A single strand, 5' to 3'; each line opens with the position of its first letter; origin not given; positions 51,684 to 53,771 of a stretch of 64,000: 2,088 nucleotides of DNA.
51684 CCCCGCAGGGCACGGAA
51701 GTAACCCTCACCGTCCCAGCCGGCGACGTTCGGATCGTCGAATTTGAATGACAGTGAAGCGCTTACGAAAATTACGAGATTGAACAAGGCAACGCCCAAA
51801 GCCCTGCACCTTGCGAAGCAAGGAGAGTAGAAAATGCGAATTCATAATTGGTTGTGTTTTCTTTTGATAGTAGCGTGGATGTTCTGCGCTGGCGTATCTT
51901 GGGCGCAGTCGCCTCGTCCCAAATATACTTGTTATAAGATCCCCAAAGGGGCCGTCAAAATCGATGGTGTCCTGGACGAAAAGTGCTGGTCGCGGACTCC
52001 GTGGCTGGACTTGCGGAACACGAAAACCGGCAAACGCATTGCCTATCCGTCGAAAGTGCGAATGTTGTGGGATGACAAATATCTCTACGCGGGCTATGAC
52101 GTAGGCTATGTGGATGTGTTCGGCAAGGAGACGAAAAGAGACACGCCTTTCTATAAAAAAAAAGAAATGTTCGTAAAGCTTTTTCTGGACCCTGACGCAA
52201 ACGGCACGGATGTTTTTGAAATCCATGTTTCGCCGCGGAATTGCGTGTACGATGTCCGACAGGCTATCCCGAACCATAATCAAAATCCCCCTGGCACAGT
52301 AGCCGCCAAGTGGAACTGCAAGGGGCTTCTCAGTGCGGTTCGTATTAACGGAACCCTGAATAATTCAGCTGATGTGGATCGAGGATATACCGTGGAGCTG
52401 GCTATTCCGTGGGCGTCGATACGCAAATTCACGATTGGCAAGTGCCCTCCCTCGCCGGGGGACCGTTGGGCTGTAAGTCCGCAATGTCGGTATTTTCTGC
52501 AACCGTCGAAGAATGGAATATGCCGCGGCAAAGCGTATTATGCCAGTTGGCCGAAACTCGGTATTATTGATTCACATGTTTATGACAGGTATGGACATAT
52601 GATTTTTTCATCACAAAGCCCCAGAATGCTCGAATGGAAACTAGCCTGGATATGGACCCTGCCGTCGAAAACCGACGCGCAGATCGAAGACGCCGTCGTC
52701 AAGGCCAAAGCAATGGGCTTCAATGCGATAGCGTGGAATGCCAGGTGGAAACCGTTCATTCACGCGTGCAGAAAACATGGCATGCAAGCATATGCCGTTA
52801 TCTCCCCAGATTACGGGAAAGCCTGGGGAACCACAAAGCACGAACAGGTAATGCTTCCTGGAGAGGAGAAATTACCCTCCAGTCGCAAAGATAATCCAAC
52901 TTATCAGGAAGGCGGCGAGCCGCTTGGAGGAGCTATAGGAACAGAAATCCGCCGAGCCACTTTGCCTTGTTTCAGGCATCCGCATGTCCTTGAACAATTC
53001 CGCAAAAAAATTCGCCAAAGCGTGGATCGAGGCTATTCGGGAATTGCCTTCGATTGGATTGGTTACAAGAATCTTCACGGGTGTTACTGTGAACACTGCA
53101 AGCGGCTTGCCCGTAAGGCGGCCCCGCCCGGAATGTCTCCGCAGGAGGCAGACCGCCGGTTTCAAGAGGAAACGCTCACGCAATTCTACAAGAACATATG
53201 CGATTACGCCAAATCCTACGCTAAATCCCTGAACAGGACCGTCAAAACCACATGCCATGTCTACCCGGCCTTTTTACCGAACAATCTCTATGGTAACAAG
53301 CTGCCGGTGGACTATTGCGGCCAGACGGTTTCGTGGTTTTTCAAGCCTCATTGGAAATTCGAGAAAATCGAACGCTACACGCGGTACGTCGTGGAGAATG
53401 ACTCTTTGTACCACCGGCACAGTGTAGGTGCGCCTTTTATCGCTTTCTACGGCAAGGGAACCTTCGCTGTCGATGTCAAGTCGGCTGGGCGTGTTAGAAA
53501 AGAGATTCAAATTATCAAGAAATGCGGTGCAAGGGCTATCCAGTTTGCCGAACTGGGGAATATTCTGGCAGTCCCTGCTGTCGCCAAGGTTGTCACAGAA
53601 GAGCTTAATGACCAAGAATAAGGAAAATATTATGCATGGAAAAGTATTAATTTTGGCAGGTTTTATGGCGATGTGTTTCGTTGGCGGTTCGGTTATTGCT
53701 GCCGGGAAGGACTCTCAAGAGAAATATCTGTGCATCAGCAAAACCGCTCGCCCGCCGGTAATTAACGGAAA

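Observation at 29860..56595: Seven giant paralogous secreted proteins sharing an unassigned hydrolase-like core: candidate novel carbohydrate-active enzyme family in a 27-kb array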

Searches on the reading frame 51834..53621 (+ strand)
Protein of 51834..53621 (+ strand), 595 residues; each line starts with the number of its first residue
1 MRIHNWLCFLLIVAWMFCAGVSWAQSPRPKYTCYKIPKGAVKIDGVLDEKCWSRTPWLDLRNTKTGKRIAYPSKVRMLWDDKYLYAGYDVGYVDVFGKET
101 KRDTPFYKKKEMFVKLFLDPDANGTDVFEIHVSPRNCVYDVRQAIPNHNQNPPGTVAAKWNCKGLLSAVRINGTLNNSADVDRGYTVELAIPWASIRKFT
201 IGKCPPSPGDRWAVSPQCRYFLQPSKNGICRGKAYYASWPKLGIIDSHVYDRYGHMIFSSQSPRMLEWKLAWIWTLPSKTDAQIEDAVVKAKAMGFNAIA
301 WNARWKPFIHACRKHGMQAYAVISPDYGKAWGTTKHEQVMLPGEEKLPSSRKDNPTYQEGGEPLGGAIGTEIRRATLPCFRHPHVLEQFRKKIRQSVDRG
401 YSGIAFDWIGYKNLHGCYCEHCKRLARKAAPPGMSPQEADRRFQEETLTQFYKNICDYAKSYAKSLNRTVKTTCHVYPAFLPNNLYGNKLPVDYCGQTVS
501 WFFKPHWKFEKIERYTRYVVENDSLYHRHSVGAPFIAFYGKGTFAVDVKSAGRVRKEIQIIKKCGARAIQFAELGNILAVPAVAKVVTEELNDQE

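Call 4: search_protein_families(library=pfam, proteins=[window:51834-53621:+], max_evalue=0.1)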
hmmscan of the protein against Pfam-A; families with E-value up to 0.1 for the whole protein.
window:51834-53621:+ (595 aa): 2 families
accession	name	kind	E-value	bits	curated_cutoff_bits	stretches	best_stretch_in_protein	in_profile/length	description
PF06452.16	CBM9_1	-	1.9e-10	41.4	23.4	1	43-202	1-139/185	Carbohydrate family 9 binding domain-like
PF16126.11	DUF4838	-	0.05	13.2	26.6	0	371-430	87-146/325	Domain of unknown function (DUF4838)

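Call 6: search_protein_families(library=ncbifam, proteins=[window:51834-53621:+], max_evalue=0.1)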
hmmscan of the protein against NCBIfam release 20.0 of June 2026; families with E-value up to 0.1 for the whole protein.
window:51834-53621:+ (595 aa): 0 families

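Call 69: search_protein_families(library=pfam, proteins=[window:51834-53621:+], max_evalue=1)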
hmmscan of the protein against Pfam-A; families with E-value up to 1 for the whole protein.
window:51834-53621:+ (595 aa): 2 families
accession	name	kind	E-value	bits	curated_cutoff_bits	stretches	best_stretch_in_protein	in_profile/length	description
PF06452.16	CBM9_1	-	1.9e-10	41.4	23.4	1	43-202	1-139/185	Carbohydrate family 9 binding domain-like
PF16126.11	DUF4838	-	0.05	13.2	26.6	1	371-430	87-146/325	Domain of unknown function (DUF4838)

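Call 101: search_solved_structures(query=window:51834-53621:+, max_evalue=1)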
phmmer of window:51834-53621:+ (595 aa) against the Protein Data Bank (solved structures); distinct sequences matched with E-value up to 1: 1.
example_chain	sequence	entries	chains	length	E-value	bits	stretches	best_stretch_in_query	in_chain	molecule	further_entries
1i82_A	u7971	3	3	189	0.032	15.7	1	39-123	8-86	ENDO-1,4-BETA-XYLANASE A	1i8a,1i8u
